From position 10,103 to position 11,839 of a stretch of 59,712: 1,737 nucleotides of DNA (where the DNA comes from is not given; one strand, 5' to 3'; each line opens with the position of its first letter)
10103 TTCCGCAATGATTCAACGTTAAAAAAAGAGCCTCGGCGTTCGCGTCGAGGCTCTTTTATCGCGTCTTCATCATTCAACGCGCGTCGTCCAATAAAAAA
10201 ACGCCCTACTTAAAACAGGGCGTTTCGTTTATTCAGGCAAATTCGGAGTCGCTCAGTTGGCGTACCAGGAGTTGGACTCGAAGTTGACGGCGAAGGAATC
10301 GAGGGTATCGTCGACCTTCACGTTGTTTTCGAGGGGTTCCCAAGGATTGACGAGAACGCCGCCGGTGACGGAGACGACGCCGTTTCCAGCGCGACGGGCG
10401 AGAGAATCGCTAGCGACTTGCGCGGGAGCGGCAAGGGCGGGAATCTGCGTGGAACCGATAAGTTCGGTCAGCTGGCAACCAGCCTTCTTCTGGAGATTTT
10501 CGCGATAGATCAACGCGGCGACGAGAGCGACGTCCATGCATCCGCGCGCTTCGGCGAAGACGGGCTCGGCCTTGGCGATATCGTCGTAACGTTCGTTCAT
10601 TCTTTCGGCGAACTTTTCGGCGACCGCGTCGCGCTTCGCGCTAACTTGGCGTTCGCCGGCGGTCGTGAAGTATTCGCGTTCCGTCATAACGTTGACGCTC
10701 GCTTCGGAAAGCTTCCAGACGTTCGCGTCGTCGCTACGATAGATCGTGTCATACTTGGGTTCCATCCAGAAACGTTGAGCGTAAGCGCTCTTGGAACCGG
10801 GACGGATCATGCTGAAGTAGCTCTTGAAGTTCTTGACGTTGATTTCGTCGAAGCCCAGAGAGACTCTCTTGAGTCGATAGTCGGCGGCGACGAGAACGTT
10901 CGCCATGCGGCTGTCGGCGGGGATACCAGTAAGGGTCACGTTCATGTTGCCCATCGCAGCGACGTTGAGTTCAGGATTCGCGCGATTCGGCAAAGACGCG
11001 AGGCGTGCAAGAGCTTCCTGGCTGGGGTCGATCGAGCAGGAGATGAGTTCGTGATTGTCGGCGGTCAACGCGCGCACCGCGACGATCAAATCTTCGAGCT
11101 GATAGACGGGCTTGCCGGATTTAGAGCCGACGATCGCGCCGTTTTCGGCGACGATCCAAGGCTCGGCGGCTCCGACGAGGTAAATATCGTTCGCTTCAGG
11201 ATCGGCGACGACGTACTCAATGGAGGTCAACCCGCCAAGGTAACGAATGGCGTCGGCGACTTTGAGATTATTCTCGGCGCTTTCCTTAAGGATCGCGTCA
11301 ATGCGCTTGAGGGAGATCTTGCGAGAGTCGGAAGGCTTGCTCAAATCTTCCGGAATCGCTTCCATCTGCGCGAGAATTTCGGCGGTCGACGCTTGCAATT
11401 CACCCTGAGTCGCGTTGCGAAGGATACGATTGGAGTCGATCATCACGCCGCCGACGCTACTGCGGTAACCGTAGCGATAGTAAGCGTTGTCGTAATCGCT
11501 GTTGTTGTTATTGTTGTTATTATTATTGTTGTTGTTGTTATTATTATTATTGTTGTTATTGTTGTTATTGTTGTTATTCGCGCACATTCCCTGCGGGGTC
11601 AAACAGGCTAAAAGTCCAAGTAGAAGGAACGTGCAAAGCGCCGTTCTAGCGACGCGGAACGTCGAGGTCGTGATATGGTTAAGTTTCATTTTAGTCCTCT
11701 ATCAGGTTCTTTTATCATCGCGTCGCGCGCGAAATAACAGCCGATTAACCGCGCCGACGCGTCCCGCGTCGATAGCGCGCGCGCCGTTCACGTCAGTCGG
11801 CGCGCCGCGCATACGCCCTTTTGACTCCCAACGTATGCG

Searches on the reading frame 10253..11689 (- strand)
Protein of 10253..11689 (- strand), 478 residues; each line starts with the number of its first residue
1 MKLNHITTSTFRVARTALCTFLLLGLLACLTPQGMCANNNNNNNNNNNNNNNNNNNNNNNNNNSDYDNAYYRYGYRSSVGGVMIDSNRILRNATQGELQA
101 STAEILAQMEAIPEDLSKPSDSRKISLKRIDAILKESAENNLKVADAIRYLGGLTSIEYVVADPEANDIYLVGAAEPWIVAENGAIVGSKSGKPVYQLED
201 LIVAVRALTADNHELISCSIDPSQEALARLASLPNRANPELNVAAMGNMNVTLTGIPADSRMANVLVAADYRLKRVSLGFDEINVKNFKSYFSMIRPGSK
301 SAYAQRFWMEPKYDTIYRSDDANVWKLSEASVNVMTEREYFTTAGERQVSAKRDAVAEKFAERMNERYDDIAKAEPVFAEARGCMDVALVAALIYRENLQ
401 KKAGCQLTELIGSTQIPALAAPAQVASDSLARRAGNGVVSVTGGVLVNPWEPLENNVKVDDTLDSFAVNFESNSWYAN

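Call 13: search_protein_families(library=pfam, proteins=[window:10253-11689:-], max_evalue=0.00001)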
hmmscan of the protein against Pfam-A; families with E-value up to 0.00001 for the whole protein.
window:10253-11689:- (478 aa): 1 family
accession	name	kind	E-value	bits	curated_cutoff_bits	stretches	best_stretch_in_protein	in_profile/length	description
PF07643.16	DUF1598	-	7.2e-13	49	25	1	218-291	1-84/84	Protein of unknown function (DUF1598)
